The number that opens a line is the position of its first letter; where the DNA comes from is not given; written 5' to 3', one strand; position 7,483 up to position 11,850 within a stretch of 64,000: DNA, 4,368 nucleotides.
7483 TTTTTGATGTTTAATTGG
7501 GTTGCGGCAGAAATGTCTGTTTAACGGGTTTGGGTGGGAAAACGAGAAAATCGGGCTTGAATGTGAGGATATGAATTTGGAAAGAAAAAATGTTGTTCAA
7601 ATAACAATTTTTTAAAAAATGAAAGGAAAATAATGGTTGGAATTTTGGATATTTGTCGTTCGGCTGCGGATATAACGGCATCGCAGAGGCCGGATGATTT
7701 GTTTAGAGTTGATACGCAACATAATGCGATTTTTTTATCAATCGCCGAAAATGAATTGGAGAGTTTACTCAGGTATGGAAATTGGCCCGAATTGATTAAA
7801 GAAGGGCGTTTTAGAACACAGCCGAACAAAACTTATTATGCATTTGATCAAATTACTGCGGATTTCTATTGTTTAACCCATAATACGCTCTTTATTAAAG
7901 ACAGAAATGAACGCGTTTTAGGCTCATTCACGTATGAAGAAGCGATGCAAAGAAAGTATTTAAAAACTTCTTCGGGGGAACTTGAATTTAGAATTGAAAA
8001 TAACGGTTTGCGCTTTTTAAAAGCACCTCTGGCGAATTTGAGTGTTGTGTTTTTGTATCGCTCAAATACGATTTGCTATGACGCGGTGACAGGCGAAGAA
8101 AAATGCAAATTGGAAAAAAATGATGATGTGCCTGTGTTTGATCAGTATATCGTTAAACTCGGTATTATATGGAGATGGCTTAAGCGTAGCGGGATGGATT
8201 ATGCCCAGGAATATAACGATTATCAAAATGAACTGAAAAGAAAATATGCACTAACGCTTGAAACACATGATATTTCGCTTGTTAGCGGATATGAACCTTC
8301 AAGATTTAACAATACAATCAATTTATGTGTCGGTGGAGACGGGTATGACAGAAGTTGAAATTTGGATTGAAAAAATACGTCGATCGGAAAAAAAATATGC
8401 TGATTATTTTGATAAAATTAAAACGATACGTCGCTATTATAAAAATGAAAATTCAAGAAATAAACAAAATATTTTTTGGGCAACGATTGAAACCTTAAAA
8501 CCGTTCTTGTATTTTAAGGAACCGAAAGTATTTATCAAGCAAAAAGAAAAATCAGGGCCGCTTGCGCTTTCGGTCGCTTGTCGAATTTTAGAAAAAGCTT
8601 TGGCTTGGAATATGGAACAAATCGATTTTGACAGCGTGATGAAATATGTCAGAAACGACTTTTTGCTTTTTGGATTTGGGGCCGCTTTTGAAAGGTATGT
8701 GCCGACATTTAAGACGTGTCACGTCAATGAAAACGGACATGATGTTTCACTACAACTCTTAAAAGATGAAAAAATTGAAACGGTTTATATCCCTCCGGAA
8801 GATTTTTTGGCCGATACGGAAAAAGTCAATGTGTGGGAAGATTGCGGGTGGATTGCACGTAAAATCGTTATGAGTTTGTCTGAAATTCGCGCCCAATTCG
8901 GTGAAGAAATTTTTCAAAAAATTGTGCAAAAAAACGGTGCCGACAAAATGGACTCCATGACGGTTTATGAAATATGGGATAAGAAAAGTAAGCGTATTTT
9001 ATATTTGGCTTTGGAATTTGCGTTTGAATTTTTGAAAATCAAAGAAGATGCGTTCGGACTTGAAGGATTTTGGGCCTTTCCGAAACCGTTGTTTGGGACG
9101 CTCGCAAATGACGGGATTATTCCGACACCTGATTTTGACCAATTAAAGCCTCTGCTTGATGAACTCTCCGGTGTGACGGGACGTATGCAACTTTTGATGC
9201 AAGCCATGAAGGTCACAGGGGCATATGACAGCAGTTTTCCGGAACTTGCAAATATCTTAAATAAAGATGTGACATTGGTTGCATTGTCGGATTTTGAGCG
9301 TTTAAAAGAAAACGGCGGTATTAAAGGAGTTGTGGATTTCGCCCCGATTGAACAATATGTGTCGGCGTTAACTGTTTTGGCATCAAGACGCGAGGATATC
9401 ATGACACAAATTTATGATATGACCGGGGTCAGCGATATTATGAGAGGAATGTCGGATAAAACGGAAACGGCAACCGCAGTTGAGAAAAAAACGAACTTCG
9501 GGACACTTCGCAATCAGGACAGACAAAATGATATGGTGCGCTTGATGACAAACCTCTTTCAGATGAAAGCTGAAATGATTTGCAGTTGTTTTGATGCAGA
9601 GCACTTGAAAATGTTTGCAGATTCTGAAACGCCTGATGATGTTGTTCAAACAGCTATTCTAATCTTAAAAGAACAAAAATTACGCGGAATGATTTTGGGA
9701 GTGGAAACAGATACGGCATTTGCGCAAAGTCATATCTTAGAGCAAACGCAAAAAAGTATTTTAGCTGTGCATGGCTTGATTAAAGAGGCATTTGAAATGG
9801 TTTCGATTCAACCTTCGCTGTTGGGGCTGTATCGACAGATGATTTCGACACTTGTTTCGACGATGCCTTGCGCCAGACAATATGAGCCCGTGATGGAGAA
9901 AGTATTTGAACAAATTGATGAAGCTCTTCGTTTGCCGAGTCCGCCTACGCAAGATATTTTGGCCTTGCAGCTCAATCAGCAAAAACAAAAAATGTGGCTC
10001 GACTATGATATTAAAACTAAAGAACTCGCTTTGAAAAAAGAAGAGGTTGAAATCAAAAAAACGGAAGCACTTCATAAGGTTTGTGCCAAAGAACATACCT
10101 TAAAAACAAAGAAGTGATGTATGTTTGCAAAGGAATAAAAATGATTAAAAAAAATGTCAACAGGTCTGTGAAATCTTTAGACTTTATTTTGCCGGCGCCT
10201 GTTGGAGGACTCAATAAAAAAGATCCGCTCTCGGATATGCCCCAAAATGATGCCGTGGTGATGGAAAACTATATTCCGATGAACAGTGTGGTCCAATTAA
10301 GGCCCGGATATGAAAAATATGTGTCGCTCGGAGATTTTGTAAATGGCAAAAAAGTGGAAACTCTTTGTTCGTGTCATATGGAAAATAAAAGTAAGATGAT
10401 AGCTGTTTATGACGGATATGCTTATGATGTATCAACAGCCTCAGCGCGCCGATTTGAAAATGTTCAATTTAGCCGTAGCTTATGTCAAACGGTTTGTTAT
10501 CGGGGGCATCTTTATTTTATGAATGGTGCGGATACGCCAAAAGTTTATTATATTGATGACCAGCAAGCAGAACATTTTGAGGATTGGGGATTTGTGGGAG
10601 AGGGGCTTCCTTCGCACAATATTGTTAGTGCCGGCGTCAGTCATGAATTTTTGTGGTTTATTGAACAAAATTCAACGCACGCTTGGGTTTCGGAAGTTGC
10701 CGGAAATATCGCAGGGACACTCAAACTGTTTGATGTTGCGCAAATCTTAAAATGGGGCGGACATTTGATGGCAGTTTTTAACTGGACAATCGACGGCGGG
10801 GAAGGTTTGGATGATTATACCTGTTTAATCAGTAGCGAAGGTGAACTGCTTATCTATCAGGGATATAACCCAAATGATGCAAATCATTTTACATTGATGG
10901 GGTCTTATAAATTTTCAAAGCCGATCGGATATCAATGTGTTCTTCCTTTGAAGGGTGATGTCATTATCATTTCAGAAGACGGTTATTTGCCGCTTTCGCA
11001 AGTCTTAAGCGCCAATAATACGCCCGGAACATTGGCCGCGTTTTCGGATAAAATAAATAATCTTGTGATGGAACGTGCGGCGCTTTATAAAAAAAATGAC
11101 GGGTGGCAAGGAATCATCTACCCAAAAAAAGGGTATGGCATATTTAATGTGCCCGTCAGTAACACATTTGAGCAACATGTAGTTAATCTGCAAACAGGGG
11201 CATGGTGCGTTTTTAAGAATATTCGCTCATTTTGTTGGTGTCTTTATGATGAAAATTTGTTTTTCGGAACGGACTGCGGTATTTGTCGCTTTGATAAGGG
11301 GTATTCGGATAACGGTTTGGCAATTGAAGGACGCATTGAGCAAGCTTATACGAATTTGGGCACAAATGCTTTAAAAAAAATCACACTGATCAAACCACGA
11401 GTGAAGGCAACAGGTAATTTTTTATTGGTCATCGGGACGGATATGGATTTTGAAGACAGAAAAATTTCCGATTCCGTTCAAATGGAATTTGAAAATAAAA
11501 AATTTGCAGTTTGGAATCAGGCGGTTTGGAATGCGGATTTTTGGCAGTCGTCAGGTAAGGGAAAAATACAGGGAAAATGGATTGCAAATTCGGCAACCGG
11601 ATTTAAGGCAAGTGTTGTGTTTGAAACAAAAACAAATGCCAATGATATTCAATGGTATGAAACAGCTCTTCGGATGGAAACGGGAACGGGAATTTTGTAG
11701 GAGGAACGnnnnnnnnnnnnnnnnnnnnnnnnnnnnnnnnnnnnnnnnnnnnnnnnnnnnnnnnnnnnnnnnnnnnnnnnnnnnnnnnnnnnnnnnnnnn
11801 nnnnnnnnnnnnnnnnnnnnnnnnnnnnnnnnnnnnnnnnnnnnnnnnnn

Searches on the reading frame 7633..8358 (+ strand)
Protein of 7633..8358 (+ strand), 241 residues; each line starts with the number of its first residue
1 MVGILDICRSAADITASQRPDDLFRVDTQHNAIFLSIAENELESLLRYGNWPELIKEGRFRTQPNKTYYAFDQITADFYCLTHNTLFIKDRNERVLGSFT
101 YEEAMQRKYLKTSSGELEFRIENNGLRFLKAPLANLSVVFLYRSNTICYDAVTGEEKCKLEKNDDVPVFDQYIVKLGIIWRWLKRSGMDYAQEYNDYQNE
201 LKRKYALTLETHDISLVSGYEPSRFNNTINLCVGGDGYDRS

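Call 34: search_protein_families(library=pfam, proteins=[window:7633-8358:+], max_evalue=0.001)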
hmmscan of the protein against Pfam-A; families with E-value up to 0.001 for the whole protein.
window:7633-8358:+ (241 aa): 0 families

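Call 37: search_protein_families(library=phrogs, proteins=[window:7633-8358:+], max_evalue=0.001)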
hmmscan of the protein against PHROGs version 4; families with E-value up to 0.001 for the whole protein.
window:7633-8358:+ (241 aa): 1 family
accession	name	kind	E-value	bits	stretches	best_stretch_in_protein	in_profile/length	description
phrog_6013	-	tail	1.6e-22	80.7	1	4-228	3-221/228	tail protein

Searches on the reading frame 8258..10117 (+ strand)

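Call 35: search_protein_families(library=pfam, proteins=[window:8258-10117:+], max_evalue=0.001)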
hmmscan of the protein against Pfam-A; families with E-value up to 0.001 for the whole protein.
window:8258-10117:+ (619 aa): 0 families

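Call 37: search_protein_families(library=phrogs, proteins=[window:8258-10117:+], max_evalue=0.001)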
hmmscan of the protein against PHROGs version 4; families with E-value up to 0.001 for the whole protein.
window:8258-10117:+ (619 aa): 3 families
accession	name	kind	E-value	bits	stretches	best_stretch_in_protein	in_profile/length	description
phrog_12082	-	head and packaging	5.2e-97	327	2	30-456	18-473/715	portal protein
phrog_332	-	connector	1.9e-08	34.1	1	97-241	100-226/560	head-tail adaptor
phrog_156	-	head and packaging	0.00031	20.3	0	171-246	145-230/681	portal protein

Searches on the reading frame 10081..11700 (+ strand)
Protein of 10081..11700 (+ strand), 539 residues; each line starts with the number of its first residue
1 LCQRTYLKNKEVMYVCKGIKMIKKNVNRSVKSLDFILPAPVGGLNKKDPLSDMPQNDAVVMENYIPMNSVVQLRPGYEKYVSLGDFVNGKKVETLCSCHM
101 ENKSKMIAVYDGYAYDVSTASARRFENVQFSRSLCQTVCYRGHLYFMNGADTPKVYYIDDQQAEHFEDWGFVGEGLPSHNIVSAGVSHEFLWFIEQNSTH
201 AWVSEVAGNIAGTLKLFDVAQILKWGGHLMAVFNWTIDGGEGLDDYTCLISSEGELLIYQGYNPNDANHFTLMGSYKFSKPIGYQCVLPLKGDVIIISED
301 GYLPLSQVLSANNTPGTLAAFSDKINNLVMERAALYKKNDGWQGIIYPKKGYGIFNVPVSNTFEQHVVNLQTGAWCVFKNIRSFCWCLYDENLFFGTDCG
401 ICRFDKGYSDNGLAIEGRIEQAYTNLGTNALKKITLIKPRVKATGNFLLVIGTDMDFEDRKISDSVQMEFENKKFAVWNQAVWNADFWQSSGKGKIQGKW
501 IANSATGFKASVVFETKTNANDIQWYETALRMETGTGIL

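Call 35: search_protein_families(library=pfam, proteins=[window:10081-11700:+], max_evalue=0.001)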
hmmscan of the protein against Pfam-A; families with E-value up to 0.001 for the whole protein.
window:10081-11700:+ (539 aa): 0 families

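Call 37: search_protein_families(library=phrogs, proteins=[window:10081-11700:+], max_evalue=0.001)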
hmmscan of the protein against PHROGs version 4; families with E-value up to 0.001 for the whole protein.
window:10081-11700:+ (539 aa): 1 family
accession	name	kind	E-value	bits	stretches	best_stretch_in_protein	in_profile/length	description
phrog_5107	-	lysis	2.1e-75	255.1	1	37-527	9-519/533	amidase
